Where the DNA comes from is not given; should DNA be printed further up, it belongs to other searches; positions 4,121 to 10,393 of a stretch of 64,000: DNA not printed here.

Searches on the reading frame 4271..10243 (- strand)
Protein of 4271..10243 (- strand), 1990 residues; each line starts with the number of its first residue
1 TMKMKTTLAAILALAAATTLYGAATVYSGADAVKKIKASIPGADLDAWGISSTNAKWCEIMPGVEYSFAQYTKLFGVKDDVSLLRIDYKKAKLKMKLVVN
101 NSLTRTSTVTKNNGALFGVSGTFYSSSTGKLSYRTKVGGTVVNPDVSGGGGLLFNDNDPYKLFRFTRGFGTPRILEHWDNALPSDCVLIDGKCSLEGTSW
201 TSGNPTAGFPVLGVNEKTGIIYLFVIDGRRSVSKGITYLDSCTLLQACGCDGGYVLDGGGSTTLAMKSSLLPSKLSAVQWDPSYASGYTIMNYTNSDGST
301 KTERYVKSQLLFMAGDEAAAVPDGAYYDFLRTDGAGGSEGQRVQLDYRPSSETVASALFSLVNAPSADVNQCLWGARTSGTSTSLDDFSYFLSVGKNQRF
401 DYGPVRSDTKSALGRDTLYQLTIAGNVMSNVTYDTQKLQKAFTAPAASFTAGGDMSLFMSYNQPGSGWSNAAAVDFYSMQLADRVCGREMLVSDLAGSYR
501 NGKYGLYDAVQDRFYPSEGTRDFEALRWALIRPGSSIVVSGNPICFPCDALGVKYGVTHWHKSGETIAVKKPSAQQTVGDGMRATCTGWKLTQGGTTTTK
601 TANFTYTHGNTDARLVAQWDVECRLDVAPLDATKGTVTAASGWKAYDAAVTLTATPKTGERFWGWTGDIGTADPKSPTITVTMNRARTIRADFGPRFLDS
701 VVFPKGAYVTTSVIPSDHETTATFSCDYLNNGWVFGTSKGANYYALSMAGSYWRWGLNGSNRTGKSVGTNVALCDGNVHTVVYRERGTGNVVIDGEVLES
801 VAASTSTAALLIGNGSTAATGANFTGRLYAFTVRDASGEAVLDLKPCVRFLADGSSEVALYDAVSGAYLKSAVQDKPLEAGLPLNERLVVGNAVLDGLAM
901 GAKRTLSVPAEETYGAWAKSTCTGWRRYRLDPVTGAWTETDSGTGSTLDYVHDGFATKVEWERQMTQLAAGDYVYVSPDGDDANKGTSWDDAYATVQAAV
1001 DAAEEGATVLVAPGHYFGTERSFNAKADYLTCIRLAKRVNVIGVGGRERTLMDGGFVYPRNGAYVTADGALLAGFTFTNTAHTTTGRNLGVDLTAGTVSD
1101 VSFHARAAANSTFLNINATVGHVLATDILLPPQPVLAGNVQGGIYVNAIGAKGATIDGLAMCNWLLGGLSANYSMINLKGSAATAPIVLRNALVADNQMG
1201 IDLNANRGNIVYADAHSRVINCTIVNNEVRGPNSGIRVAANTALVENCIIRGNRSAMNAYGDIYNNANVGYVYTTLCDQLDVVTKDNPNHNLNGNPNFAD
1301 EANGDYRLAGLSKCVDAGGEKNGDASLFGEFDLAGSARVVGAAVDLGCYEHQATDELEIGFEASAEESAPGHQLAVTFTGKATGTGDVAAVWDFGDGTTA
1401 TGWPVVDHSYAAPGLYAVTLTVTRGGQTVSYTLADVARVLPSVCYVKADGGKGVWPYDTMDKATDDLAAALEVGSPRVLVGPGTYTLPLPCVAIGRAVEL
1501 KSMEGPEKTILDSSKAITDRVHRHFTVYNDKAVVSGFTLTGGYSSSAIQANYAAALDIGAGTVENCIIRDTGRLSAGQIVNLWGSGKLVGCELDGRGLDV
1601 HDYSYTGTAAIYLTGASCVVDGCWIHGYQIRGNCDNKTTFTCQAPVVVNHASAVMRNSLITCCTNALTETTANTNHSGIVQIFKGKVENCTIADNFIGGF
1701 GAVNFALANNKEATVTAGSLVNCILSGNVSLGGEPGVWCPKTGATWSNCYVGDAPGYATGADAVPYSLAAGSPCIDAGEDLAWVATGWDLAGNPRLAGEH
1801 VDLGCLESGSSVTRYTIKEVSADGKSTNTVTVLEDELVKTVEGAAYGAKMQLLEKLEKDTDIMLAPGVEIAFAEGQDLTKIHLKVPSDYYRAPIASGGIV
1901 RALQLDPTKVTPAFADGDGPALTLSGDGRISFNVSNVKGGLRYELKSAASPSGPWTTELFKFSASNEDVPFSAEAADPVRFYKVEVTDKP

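Call 31: search_protein_families(library=pfam, proteins=[window:4271-10243:-], max_evalue=0.001)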
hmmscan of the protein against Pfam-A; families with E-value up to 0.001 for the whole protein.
window:4271-10243:- (1990 aa): 5 families
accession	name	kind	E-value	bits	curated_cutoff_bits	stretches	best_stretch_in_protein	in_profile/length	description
PF18998.6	Flg_new_2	-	1.2e-11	44.8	23.6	1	632-693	8-69/73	Divergent InlB B-repeat domain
PF18911.6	PKD_4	-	1.3e-11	44.8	27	1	1368-1432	14-78/85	PKD domain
PF09992.14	NAGPA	-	1.1e-09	39.2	25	1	114-310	2-166/169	Phosphodiester glycosidase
PF00801.26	PKD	-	8.3e-08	32.6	23.5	1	1373-1423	14-66/80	PKD domain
PF17161.10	DUF5123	-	6.3e-05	24.5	35.1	1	1221-1309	5-99/113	Domain of unknown function (DUF5123)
